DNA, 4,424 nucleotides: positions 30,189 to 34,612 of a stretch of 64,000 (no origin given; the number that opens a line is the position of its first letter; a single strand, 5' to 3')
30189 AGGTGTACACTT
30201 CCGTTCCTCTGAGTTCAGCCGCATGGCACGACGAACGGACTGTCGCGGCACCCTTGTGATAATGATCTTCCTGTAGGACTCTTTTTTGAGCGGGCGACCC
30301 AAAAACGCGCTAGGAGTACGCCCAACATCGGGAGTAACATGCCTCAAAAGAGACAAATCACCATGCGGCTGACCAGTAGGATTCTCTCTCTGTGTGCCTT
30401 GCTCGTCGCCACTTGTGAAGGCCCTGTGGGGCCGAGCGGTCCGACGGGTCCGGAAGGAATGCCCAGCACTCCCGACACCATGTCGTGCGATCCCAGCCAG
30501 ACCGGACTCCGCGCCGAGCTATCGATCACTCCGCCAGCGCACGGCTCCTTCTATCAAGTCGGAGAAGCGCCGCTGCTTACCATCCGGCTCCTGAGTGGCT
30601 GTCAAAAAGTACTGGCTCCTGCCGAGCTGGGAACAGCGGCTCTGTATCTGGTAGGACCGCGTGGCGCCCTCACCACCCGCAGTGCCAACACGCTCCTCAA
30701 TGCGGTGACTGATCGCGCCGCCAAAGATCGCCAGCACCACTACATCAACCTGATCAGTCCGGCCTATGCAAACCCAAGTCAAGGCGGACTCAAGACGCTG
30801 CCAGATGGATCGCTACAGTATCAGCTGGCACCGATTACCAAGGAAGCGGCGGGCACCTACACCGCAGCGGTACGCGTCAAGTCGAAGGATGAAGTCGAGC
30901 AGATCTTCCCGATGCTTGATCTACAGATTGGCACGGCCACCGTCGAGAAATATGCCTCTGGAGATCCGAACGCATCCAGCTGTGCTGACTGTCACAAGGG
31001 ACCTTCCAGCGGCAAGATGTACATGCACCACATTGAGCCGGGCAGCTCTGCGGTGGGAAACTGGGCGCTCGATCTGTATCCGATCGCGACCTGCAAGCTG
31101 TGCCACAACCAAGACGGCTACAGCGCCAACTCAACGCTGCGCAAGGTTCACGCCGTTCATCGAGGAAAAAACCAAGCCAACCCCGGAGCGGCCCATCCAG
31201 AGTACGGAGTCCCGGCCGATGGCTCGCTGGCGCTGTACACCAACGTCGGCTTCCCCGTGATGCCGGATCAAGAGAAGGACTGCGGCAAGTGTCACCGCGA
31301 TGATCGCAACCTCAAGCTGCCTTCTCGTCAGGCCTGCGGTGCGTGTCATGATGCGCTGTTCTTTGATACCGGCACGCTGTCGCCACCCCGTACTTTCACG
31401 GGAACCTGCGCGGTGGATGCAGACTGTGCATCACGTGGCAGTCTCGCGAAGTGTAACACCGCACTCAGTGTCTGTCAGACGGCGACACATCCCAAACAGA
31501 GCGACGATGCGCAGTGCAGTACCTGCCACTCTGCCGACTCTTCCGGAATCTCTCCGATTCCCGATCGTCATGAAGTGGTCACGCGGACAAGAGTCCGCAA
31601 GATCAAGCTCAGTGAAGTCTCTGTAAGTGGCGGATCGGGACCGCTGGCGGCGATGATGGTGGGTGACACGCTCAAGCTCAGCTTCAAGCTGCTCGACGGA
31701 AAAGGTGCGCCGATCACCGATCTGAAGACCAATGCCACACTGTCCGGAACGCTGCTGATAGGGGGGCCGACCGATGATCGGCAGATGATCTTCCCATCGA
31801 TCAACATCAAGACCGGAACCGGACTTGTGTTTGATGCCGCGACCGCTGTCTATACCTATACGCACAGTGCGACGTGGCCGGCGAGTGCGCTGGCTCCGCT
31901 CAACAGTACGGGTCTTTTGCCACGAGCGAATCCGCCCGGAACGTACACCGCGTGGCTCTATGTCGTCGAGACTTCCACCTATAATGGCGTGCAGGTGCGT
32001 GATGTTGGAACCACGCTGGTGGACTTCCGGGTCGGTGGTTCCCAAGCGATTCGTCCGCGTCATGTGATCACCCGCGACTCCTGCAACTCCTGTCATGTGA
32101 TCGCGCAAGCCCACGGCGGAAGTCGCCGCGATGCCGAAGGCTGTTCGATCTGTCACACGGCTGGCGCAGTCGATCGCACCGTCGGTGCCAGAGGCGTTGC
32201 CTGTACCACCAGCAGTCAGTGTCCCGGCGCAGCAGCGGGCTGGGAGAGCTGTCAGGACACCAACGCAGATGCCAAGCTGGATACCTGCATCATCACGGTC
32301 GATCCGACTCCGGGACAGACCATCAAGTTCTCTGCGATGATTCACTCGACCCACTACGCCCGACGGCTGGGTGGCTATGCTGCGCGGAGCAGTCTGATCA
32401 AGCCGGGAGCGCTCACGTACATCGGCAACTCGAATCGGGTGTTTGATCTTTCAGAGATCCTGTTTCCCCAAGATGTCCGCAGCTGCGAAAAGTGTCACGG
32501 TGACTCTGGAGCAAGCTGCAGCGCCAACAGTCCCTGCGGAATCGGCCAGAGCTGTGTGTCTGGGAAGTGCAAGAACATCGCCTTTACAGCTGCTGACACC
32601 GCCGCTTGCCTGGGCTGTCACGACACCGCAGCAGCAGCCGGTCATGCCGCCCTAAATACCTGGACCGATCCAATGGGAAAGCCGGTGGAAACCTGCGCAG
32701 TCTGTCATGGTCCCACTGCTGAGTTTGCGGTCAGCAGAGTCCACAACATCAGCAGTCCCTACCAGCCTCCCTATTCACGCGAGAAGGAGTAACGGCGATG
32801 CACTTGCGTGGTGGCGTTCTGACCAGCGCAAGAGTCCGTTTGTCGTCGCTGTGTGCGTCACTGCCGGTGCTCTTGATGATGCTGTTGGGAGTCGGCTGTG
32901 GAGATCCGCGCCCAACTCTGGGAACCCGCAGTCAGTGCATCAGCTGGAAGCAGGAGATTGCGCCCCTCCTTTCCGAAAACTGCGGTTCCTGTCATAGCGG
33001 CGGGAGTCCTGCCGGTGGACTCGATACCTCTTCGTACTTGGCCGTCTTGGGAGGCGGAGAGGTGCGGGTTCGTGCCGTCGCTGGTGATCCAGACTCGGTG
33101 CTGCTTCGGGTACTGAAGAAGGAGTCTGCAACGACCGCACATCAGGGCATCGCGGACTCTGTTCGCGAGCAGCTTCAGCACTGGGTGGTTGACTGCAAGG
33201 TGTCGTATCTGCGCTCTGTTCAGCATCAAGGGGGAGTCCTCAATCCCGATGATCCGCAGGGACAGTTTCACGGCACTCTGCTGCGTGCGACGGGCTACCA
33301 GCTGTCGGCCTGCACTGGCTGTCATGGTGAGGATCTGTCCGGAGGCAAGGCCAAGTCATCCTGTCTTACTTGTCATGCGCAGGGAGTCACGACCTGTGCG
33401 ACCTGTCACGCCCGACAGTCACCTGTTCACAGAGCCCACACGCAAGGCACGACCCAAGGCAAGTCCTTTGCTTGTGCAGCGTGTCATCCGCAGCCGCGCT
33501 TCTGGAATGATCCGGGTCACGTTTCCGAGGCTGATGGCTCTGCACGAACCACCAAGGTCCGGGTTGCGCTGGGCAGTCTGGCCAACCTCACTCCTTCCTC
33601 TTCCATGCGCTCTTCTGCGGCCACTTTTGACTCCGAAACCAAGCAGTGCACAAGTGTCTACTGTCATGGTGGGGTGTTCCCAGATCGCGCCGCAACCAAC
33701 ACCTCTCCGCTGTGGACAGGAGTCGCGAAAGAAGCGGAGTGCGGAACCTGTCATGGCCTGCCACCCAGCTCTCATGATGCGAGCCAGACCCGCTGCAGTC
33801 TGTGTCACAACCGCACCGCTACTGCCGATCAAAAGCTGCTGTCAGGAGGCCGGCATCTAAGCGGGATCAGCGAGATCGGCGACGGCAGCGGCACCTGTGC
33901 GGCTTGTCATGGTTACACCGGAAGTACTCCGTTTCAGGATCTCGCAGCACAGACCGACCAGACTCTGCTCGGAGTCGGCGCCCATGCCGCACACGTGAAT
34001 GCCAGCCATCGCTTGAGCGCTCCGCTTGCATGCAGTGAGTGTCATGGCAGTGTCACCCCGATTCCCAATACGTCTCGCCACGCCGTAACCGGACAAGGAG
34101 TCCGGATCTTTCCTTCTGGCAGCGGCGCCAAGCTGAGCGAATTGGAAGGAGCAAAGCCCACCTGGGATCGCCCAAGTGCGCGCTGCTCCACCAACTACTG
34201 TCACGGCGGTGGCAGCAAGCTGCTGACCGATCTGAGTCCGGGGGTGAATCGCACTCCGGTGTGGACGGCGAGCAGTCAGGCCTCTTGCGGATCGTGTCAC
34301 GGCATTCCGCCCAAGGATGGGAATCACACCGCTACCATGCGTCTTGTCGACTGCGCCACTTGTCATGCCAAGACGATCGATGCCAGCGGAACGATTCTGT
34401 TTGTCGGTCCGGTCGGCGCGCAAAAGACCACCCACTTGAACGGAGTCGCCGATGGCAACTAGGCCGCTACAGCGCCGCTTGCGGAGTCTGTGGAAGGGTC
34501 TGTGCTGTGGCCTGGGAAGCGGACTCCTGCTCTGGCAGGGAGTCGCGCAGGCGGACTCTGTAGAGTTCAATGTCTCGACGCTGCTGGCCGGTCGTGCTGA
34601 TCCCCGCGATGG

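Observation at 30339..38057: Porin-cytochrome (Pcc-like) extracellular electron-transfer operon with about 40 hemes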

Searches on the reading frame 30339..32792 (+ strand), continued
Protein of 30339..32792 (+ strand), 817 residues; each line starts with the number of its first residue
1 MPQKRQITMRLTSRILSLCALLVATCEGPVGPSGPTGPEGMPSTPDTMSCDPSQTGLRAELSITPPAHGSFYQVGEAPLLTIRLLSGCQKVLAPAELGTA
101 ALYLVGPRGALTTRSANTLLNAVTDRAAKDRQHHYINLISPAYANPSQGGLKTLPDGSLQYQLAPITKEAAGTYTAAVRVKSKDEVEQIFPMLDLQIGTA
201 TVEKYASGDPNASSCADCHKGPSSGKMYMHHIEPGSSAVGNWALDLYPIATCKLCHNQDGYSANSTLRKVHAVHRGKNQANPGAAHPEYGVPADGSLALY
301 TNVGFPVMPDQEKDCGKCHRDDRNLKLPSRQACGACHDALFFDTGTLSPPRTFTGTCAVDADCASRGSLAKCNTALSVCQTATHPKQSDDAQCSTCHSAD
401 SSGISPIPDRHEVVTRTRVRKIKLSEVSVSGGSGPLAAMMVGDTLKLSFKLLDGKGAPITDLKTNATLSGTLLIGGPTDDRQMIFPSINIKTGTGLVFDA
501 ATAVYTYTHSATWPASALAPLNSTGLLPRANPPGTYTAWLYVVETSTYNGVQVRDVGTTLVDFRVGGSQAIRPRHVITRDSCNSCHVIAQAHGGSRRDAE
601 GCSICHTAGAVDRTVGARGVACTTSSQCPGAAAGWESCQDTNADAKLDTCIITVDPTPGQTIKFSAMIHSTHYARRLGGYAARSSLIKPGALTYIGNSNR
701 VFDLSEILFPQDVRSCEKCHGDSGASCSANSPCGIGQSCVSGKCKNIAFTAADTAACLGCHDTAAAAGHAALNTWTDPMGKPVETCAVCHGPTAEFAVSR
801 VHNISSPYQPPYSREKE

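Call 46: predict_structure(alignment_id=A2)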
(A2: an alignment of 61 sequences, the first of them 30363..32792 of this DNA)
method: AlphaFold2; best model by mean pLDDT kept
length: 809 residues; sequences in the alignment: 61
mean_pLDDT: 90.2   pTM: 0.85
mean pLDDT of the five models: 90.2, 89.8, 86.5, 85.9, 83.3
residues with pLDDT >= 90: 584; 70-90: 171; 50-70: 33; < 50: 21
segments of 3 or more residues with pLDDT < 50: 16-23, 30-41
pLDDT, mean of each block of 10 residues (from residue 1): 60 47 52 41 65 95 96 95 94 97 93 95 95 95 94 97 97 92 96 94 90 89 74 86 92 89 89 89 88 81 83 92 90 92 90 90 94 92 91 92 89 96 97 98 97 96 97 94 90 97 96 91 96 95 89 97 95 90 87 95 96 97 96 96 97 95 93 95 95 92 90 95 94 96 93 96 91 87 94 89 83
secondary structure, 60 per line:
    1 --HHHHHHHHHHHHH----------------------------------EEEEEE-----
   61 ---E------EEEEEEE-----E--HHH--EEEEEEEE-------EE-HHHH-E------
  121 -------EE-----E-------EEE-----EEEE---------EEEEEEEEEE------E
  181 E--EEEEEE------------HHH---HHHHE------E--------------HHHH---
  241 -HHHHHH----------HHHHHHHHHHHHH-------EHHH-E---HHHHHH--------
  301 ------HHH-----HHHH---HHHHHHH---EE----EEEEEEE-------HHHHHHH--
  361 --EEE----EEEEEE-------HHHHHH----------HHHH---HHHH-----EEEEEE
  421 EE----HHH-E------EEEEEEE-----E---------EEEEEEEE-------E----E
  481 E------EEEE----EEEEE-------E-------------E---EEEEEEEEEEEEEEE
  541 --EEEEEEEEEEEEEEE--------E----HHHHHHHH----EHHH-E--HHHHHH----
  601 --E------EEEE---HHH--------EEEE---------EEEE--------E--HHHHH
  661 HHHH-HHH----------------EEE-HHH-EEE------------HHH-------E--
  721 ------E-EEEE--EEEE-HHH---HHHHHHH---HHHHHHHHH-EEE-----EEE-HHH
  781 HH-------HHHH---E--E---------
elements in order (helices of 4 or more, strands of 3 or more residues): H3-15 E50-55 E71-77 E91-98 H109-112 E143-145 E151-154 E164-173 E184-189 H208-211 H234-237 H242-247 H258-270 H287-292 H315-318 H322-328 E338-344 H352-358 E363-365 E370-375 H383-388 H399-402 H406-409 E415-422 E438-444 E460-467 E488-491 E496-500 E526-540 E543-557 H571-578 H591-596 E610-613 E628-631 E641-644 H656-664 E685-687 E693-695 E729-732 E735-738 H746-752 H756-764 E766-768 E774-776 H778-782 H790-793

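Call 49: fold_search(model_id=the predicted structure, library=pdb)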
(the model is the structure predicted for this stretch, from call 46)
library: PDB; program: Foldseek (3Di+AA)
matches with E <= 10: 1752; with E <= 0.001: 69
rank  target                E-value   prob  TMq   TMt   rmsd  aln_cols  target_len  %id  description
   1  6qyc_C                2.8e-19  1.00  0.43  0.56  12.4       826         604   13  Crystal structure of MtrC from Shewanella baltica OS185 (released 2020-04-22)
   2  6qyc_A                1.3e-18  1.00  0.41  0.53  12.3       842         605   14  Crystal structure of MtrC from Shewanella baltica OS185 (released 2020-04-22)
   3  6qyc_B                1.5e-18  1.00  0.42  0.53  12.5       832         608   13  Crystal structure of MtrC from Shewanella baltica OS185 (released 2020-04-22)
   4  4lmh_C                4.6e-18  1.00  0.46  0.52  10.7       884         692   15  Crystal structure of the outer membrane decaheme cytochrome OmcA (released 2014-04-16)
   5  4lmh_B                8.6e-18  1.00  0.45  0.51   9.8       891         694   15  Crystal structure of the outer membrane decaheme cytochrome OmcA (released 2014-04-16)
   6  4lmh_A                1.5e-17  1.00  0.45  0.51  11.0       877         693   14  Crystal structure of the outer membrane decaheme cytochrome OmcA (released 2014-04-16)
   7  4lmh_D                1.2e-16  1.00  0.45  0.52  10.9       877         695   15  Crystal structure of the outer membrane decaheme cytochrome OmcA (released 2014-04-16)
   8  4lm8                  5.2e-16  1.00  0.37  0.46   8.5       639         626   14  Crystal structure of the outer membrane decaheme cytochrome MtrC (released 2015-02-11)
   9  8qbq                  7.3e-16  1.00  0.41  0.51  13.4       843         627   14  Crystal structure of the outer membrane decaheme cytochrome MtrC (A430Boc-Lys) (released 2024-09-04)
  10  7qth                  9.2e-16  1.00  0.37  0.46   8.2       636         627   14  Crystal structure of the Shewanella oneidensis MR1 MtrC mutant C453A (released 2023-01-18)
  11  8qc9                  1.5e-15  1.00  0.37  0.46   8.5       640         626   14  Crystal structure of the outer membrane decaheme cytochrome MtrC (A293Boc-Lys) (released 2024-09-04)
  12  8qbz                  1.6e-15  1.00  0.38  0.47   8.0       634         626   13  Crystal structure of the outer membrane decaheme cytochrome MtrC (E344Boc-Lys) (released 2024-09-04)
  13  3ucp                  1.6e-15  1.00  0.47  0.48  12.7       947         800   14  Outer membrane Endecaheme cytochrome UndA from Shewanella sp. HRCR-6 (released 2012-08-08)
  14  7o7g                  6.0e-15  1.00  0.40  0.50  13.1       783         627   14  Crystal structure of the Shewanella oneidensis MR1 MtrC mutant H561M (released 2021-10-06)
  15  8oq3_A                5.0e-05  0.96  0.12  0.08  19.5       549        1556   10  Structure of methylamine treated human complement C3 (released 2024-02-21)
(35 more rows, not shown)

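Call 71: find_encoding_contigs(protein=P0146, flank=10000, max_places=2)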
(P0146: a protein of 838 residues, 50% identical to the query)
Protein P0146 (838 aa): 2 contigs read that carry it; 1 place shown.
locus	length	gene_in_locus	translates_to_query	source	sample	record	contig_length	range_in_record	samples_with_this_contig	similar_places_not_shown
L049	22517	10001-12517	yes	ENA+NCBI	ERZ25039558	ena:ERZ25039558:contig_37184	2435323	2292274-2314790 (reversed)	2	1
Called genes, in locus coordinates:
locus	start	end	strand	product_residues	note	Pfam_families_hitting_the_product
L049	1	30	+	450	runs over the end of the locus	PF00479:G6PD_N, PF02781:G6PD_C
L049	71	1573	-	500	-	-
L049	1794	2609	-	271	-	PF10118:Metal_hydrol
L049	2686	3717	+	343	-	PF12625:Arabinose_bd, PF12833:HTH_18, PF00165:HTH_AraC (weak)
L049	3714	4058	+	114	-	-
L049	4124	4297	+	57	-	PF06348:DUF1059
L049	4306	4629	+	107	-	PF11373:DUF3175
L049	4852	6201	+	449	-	PF04055:Radical_SAM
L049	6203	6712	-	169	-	PF01814:Hemerythrin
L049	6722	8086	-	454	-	PF00072:Response_reg, PF00004:AAA (faint), PF07724:AAA_2 (faint), PF00158:Sigma54_activat, PF14532:Sigma54_activ_2, PF07728:AAA_5, PF25601:AAA_lid_14, PF02954:HTH_8, +1 more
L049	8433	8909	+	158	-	PF00571:CBS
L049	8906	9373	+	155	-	PF00582:Usp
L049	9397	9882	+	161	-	PF00582:Usp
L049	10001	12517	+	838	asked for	PF01391:Collagen (weak), PF14522:Cytochrome_C7 (faint), PF22113:Mtrc-MtrF_II-IV_dom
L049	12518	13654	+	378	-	PF14522:Cytochrome_C7 (faint), PF14537:Cytochrom_c3_2 (faint)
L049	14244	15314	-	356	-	PF14522:Cytochrome_C7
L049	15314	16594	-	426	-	-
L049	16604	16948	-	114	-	PF00034:Cytochrom_C, PF13442:Cytochrome_CBB3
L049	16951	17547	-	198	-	PF00034:Cytochrom_C (faint), PF13442:Cytochrome_CBB3 (weak)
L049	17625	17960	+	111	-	-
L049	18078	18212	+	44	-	-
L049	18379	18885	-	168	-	PF00355:Rieske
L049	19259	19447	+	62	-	-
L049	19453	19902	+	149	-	PF00582:Usp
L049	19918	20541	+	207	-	PF00571:CBS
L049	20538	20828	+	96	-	-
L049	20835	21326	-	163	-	PF00072:Response_reg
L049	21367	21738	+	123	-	PF02482:Ribosomal_S30AE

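Call 74: search_protein_families(library=pfam, proteins=[L049:12518-13654:+, L049:16951-17547:-], max_evalue=0.001)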
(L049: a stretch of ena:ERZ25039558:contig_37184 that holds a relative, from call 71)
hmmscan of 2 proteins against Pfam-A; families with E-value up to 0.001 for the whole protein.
L049:12518-13654:+ (378 aa): 3 families
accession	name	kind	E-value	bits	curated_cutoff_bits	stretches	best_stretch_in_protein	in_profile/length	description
PF14522.11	Cytochrome_C7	-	5e-08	33.1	24.8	0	310-354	18-66/67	Cytochrome c7 and related cytochrome c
PF14537.11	Cytochrom_c3_2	-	1.3e-06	29.2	25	0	60-116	8-65/79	Cytochrome c3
PF09698.15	GSu_C4xC__C2xCH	-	0.00081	20.5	21.7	0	160-186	2-36/36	Geobacter CxxxxCH...CXXCH motif (GSu_C4xC__C2xCH)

L049:16951-17547:- (198 aa): 3 families
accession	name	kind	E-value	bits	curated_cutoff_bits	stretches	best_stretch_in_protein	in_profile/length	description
PF13442.11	Cytochrome_CBB3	-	4.2e-06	27.4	27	1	117-191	4-68/68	Cytochrome C oxidase, cbb3-type, subunit III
PF00034.26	Cytochrom_C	-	3.6e-05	25.4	21.3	1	117-192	2-87/90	Cytochrome c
PF00032.22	Cytochrom_B_C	-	0.00026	21.6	20.7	1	13-72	28-86/102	Cytochrome b(C-terminal)/b6/petD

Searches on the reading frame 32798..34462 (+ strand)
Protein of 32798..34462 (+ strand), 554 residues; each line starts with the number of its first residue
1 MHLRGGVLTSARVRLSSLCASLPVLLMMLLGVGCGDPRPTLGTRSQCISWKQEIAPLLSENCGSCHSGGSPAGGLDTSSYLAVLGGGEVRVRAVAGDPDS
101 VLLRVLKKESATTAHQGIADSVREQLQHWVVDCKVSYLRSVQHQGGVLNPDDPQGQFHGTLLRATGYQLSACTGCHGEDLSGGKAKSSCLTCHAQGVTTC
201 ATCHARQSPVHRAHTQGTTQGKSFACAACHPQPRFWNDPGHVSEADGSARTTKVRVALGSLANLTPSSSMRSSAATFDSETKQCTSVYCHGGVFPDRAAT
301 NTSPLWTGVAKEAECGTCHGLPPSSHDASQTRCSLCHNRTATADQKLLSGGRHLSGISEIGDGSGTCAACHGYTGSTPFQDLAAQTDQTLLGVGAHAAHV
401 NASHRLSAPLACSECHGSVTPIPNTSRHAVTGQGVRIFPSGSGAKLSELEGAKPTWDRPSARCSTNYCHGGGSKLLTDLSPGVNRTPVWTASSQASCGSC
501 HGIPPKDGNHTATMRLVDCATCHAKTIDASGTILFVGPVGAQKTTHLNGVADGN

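Call 4: search_protein_families(library=pfam, proteins=[window:32798-34462:+], max_evalue=0.1)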
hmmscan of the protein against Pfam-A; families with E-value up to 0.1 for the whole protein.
window:32798-34462:+ (554 aa): 6 families
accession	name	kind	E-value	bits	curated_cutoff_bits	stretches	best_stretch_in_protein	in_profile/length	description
PF14522.11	Cytochrome_C7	-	1e-13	51.3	24.8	1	280-338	12-67/67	Cytochrome c7 and related cytochrome c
PF09698.15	GSu_C4xC__C2xCH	-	2.5e-10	41.3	21.7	2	283-319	1-36/36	Geobacter CxxxxCH...CXXCH motif (GSu_C4xC__C2xCH)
PF22113.1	Mtrc-MtrF_II-IV_dom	-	1.5e-07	31.5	30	1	493-528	5-40/176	Outer membrane cytochrome MtrC/MtrF-like, domains II/IV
PF14537.11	Cytochrom_c3_2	-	1.7e-07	32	25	3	311-372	5-65/79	Cytochrome c3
PF09699.15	Paired_CXXCH_1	-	0.062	13.4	20.6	0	329-372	4-37/41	Doubled CXXCH motif (Paired_CXXCH_1)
PF07635.16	PSCyt1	-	0.075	14.1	22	1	62-103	1-42/59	Planctomycete cytochrome C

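Call 5: search_protein_families(library=ncbifam, proteins=[window:32798-34462:+], max_evalue=0.1)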
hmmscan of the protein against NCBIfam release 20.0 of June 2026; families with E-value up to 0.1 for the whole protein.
window:32798-34462:+ (554 aa): 2 families
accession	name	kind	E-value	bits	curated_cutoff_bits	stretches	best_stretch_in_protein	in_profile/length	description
TIGR01904.2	GSu_C4xC__C2xCH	domain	6.8e-22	77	27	2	450-511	11-66/73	CxxxxCH/CxxCH domain c-type cytochrome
NF047812.1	LIC11213_lipo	equivalog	0.01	16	100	1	59-110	49-95/118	LIC11213 family lipoprotein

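Call 13: search_solved_structures(query=window:32798-34462:+, max_evalue=0.01)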
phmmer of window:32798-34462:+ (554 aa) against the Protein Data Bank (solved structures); distinct sequences matched with E-value up to 0.01: 0.
